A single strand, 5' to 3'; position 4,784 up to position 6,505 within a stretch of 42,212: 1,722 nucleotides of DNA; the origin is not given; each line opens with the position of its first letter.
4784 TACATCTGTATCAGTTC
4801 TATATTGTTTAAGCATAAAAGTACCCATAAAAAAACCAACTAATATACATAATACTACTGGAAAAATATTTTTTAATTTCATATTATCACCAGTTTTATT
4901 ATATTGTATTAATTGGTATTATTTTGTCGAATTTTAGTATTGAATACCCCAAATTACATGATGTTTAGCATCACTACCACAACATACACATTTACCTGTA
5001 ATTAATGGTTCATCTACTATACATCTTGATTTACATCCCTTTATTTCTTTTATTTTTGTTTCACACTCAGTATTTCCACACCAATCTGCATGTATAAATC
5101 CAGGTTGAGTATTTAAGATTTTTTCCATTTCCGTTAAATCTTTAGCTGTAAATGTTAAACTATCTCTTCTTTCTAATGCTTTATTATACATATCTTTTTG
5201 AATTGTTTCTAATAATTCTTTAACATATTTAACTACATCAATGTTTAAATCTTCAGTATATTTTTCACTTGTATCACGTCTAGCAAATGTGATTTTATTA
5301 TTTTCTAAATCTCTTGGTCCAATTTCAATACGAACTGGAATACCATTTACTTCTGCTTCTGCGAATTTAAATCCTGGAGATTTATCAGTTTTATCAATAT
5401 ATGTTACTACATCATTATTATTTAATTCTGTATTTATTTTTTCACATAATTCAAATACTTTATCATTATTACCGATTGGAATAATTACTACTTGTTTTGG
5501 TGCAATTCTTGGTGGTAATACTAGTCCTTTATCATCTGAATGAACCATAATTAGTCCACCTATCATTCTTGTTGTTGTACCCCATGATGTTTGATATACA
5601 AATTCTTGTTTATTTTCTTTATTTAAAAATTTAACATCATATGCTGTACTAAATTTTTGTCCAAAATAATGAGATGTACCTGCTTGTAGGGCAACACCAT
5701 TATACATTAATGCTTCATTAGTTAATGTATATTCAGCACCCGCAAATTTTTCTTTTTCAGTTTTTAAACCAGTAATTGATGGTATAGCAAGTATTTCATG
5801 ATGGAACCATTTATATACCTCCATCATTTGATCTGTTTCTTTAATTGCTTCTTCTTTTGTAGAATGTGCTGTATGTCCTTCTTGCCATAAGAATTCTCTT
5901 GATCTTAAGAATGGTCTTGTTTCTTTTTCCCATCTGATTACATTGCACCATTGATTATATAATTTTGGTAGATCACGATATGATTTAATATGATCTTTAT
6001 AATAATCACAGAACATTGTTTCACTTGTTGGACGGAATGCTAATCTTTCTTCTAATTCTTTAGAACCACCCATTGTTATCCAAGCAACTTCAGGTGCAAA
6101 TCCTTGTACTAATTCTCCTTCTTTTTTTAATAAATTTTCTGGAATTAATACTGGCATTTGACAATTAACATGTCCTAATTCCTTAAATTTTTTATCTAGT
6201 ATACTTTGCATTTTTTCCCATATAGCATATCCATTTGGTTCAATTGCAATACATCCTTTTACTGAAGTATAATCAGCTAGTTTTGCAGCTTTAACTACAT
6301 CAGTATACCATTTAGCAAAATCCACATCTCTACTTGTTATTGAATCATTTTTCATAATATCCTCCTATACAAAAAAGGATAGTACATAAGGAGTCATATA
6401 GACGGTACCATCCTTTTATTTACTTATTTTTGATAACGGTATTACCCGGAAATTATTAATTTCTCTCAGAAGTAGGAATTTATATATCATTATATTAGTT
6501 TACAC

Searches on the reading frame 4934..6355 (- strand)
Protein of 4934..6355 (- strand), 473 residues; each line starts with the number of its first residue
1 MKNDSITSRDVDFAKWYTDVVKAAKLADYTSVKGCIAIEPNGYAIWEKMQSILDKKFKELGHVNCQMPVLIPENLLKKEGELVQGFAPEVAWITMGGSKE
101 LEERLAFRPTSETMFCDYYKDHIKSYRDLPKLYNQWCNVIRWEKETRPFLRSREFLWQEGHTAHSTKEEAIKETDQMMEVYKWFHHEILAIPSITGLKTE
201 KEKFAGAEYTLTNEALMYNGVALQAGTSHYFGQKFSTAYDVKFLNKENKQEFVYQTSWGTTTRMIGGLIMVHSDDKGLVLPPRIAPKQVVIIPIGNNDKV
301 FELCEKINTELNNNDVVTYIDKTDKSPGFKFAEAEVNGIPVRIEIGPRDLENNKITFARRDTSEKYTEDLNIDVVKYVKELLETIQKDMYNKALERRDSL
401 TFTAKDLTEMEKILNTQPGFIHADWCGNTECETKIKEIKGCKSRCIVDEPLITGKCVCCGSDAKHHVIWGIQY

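Call 80: find_encoding_contigs(protein=window:4934-6355:-, flank=10000, max_places=1)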
Protein window:4934-6355:- (473 aa): 23 contigs read that carry it; 1 place shown.
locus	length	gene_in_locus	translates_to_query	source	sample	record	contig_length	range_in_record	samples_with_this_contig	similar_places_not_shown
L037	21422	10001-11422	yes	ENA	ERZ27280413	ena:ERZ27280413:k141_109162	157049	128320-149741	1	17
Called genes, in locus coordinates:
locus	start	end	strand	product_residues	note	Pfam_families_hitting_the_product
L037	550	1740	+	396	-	PF00293:NUDIX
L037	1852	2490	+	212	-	-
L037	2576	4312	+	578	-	PF00501:AMP-binding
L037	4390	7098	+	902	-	PF00512:HisKA, PF02518:HATPase_c, PF00072:Response_reg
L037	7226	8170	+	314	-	PF13310:Virulence_RhuM, PF02661:Fic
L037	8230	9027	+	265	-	-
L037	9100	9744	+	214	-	-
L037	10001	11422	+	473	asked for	PF00587:tRNA-synt_2b, PF03129:HGTP_anticodon, PF09180:ProRS-C_1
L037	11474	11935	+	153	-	-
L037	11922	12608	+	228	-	PF20582:UPF0758_N, PF04002:RadC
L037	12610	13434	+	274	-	PF15272:BBP1_C (weak), PF04085:MreC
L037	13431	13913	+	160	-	-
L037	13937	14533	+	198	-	PF01551:Peptidase_M23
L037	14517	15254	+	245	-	PF02163:Peptidase_M50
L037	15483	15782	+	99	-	PF00829:Ribosomal_L21p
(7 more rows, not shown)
